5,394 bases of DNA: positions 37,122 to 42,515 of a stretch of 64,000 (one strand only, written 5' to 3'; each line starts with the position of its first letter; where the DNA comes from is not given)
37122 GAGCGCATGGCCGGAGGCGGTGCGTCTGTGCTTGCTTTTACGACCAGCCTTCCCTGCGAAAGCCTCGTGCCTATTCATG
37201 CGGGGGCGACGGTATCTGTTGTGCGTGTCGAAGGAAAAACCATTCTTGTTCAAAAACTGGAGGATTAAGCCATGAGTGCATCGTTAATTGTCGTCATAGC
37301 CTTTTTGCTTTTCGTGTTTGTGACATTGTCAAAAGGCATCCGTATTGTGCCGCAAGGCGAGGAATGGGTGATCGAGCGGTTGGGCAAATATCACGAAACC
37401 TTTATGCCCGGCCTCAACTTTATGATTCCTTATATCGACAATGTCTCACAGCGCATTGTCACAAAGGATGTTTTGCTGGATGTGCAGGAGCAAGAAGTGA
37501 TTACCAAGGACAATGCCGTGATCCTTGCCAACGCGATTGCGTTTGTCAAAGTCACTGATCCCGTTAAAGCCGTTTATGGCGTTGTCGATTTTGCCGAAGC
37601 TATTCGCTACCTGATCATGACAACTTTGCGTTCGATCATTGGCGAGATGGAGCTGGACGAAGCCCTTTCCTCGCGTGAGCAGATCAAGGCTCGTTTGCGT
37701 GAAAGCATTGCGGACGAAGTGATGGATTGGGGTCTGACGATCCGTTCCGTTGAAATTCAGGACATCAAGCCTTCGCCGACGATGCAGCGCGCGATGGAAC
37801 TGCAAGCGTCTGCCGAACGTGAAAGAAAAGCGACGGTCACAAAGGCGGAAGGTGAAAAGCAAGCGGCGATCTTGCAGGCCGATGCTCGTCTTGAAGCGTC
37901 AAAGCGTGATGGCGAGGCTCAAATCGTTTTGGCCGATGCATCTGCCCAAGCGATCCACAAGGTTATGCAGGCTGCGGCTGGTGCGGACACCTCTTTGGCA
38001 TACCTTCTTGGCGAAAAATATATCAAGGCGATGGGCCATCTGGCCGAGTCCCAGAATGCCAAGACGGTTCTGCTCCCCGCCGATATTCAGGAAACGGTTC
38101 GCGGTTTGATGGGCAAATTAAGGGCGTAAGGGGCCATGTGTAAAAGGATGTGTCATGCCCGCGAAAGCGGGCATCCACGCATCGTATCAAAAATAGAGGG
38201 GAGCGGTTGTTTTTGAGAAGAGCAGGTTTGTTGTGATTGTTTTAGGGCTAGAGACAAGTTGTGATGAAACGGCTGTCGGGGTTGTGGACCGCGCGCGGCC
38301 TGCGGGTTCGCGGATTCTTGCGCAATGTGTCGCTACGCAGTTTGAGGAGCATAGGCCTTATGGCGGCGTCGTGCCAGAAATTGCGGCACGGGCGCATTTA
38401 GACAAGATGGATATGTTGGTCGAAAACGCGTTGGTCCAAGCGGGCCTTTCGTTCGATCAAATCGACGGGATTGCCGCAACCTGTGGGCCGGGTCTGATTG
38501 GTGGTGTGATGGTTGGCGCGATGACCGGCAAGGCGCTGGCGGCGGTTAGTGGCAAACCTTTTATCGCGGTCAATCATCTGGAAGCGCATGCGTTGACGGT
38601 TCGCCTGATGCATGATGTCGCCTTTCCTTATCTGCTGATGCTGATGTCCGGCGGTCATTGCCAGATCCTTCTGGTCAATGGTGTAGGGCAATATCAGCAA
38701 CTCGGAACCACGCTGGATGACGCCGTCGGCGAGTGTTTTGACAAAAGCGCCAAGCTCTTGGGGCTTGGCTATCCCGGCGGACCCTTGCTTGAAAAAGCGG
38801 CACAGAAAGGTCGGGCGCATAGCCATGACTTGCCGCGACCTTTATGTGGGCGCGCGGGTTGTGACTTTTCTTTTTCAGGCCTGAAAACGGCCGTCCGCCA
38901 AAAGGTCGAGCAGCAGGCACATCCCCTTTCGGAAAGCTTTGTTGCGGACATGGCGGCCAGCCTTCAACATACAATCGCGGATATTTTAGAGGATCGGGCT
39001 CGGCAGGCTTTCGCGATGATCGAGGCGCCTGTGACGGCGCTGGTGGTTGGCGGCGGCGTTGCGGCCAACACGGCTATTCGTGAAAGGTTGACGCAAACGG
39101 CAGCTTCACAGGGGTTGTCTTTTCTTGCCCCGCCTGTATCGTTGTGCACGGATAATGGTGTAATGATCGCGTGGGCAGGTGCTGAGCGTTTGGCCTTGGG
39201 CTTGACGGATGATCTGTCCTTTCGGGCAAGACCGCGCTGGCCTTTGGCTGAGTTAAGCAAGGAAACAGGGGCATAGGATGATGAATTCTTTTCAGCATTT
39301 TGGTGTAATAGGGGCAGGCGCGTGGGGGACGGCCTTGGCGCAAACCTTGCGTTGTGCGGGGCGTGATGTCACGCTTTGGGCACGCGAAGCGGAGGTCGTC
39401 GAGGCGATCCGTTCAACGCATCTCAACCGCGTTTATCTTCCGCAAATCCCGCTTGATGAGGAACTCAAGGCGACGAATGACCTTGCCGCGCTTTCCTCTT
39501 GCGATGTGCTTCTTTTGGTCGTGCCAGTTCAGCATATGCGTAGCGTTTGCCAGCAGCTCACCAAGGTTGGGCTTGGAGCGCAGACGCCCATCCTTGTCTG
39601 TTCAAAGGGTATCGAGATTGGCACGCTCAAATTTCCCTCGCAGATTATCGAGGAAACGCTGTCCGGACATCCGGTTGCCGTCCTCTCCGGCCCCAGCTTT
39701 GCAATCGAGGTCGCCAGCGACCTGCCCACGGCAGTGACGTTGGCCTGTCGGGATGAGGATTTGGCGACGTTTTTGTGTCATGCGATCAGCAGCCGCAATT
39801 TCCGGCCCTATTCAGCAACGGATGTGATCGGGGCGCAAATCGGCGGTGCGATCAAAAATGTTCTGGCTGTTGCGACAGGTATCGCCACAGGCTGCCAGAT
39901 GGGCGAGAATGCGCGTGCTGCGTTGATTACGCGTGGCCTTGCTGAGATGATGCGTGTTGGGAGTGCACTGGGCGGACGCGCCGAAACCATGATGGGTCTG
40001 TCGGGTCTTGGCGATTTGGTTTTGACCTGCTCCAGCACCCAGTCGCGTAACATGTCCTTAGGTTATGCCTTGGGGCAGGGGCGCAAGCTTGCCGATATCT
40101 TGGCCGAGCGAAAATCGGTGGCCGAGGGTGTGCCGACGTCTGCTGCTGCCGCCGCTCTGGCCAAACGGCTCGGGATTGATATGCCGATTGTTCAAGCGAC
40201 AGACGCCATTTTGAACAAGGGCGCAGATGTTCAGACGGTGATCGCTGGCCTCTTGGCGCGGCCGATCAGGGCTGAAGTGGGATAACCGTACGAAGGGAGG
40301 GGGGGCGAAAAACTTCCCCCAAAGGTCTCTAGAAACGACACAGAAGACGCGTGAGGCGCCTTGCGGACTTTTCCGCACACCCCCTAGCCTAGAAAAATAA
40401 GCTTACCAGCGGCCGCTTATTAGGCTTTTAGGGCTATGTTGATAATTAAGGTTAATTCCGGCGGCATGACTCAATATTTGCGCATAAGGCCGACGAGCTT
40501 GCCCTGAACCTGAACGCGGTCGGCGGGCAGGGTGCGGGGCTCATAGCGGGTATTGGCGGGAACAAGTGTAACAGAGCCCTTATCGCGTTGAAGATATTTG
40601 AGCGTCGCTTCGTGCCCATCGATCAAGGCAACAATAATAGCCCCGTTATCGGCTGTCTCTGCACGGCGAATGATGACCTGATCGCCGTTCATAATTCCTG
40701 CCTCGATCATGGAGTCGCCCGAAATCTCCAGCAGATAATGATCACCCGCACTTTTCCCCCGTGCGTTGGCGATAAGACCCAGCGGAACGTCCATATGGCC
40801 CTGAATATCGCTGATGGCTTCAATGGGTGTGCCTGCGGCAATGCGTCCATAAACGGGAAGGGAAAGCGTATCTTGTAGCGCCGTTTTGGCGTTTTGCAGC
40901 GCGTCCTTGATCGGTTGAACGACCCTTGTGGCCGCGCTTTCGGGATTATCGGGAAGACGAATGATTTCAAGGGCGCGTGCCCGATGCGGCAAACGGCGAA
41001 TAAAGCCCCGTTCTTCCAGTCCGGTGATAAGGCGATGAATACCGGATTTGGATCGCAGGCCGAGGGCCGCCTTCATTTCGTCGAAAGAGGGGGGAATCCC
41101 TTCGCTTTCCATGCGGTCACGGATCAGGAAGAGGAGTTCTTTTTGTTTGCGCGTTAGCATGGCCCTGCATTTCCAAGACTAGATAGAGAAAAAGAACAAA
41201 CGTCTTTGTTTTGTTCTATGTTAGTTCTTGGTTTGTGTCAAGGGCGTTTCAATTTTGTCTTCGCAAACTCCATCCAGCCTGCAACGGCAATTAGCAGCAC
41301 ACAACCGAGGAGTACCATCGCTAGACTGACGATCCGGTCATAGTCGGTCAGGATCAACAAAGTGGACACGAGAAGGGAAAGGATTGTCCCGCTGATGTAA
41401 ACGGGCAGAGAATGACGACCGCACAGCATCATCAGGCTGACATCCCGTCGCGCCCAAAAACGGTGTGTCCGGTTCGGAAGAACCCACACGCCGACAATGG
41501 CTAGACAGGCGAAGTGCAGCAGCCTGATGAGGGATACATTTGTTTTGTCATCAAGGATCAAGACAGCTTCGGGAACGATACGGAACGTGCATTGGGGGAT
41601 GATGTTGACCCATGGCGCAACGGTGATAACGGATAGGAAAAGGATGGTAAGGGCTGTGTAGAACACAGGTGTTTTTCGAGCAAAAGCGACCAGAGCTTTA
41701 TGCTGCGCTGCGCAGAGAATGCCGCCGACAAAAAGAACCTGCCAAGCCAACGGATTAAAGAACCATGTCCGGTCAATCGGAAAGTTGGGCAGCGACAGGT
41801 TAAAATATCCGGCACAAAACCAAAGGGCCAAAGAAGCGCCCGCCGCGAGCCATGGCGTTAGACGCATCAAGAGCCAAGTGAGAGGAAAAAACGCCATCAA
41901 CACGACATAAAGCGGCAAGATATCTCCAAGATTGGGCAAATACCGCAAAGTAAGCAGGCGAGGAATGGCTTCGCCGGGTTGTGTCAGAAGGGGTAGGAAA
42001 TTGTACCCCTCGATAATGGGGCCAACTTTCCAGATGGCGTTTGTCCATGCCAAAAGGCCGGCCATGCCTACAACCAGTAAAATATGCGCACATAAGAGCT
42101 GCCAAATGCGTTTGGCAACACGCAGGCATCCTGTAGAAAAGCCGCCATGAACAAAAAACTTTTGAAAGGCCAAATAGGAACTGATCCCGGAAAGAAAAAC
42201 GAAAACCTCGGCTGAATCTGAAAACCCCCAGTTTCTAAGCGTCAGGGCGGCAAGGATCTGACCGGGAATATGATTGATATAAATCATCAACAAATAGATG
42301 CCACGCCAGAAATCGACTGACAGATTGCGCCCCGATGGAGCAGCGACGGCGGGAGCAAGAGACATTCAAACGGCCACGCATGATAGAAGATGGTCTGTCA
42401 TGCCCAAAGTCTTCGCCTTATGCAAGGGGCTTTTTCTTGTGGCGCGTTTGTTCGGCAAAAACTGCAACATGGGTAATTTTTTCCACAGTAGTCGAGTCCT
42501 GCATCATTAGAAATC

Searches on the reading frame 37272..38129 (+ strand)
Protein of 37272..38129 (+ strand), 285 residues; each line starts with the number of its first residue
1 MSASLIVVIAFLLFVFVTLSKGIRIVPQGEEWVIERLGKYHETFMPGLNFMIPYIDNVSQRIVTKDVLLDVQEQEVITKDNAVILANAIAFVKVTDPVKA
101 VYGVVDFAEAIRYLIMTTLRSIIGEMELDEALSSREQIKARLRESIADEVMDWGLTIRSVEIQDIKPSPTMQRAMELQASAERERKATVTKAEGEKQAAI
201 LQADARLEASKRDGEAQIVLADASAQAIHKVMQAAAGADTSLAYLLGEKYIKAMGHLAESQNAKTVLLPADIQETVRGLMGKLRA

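Call 8: search_protein_families(library=pfam, proteins=[window:37272-38129:+], max_evalue=0.001)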
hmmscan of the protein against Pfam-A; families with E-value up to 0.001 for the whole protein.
window:37272-38129:+ (285 aa): 2 families
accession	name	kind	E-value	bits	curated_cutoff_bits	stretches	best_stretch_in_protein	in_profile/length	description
PF01145.31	Band_7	-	1.5e-37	129.8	23.6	1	25-196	2-176/176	SPFH domain / Band 7 family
PF13421.11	Band_7_1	-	0.00033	20.8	24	1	104-180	130-208/211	SPFH domain-Band 7 family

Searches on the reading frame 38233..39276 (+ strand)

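Call 8: search_protein_families(library=pfam, proteins=[window:38233-39276:+], max_evalue=0.001)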
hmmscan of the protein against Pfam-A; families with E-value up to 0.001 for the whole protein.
window:38233-39276:+ (347 aa): 2 families
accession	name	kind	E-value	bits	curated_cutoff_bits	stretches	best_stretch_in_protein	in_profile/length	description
PF00814.31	TsaD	-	5.3e-90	302.1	24.8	1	28-314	2-264/264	tRNA N6-adenosine threonylcarbamoyltransferase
PF22521.2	HypF_C_2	-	1.1e-05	25.8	27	1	221-310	149-237/241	Carbamoyltransferase, Kae1-like Domain, second subdomain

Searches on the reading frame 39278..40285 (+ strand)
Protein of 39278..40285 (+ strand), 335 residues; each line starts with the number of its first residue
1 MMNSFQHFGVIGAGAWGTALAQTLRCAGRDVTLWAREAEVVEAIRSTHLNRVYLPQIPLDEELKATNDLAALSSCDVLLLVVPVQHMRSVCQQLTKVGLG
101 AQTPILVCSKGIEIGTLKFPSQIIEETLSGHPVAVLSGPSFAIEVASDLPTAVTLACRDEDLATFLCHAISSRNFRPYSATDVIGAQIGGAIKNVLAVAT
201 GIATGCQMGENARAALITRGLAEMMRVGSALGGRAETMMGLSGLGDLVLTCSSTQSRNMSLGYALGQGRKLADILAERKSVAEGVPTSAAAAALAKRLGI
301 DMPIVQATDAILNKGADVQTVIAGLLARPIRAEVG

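Call 8: search_protein_families(library=pfam, proteins=[window:39278-40285:+], max_evalue=0.001)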
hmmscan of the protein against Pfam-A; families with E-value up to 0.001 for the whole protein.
window:39278-40285:+ (335 aa): 6 families
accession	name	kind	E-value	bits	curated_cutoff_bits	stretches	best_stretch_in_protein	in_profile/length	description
PF07479.19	NAD_Gly3P_dh_C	-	1e-50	172.1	25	1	182-322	1-141/142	NAD-dependent glycerol-3-phosphate dehydrogenase C-terminus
PF01210.29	NAD_Gly3P_dh_N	-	4.1e-48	163.8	23.1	1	9-162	3-157/158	NAD-dependent glycerol-3-phosphate dehydrogenase N-terminus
PF20618.3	GPD_NAD_C_bact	-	1.5e-20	74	27.6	1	242-307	1-65/66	Bacterial GPD, NAD-dependent C-terminal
PF02558.23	ApbA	-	1.4e-10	41.4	22.2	1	9-113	2-104/150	Ketopantoate reductase PanE/ApbA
PF03807.23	F420_oxidored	-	2.1e-08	35.1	21.6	1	8-94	2-79/94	NADP oxidoreductase coenzyme F420-dependent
PF03446.21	NAD_binding_2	-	0.00014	22.4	21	1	8-93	2-75/161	NAD binding domain of 6-phosphogluconate dehydrogenase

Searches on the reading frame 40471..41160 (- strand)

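Call 8: search_protein_families(library=pfam, proteins=[window:40471-41160:-], max_evalue=0.001)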
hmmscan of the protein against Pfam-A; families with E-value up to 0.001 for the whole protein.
window:40471-41160:- (229 aa): 2 families
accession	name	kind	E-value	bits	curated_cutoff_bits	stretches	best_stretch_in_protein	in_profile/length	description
PF00717.28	Peptidase_S24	-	5.9e-32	110.2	23.3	1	102-223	1-116/116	Peptidase S24-like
PF01726.22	LexA_DNA_bind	-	1.9e-16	60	23.7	1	2-63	4-65/65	LexA DNA binding domain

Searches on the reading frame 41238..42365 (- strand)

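Call 8: search_protein_families(library=pfam, proteins=[window:41238-42365:-], max_evalue=0.001)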
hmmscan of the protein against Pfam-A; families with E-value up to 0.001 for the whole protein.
window:41238-42365:- (375 aa): 2 families
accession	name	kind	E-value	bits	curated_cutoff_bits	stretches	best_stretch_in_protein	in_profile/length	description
PF10129.15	OpgC_C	-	2.8e-91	306.5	21.4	1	13-369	1-357/358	OpgC protein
PF01757.29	Acyl_transf_3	-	1.5e-06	28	31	1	15-362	2-321/326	Acyltransferase domain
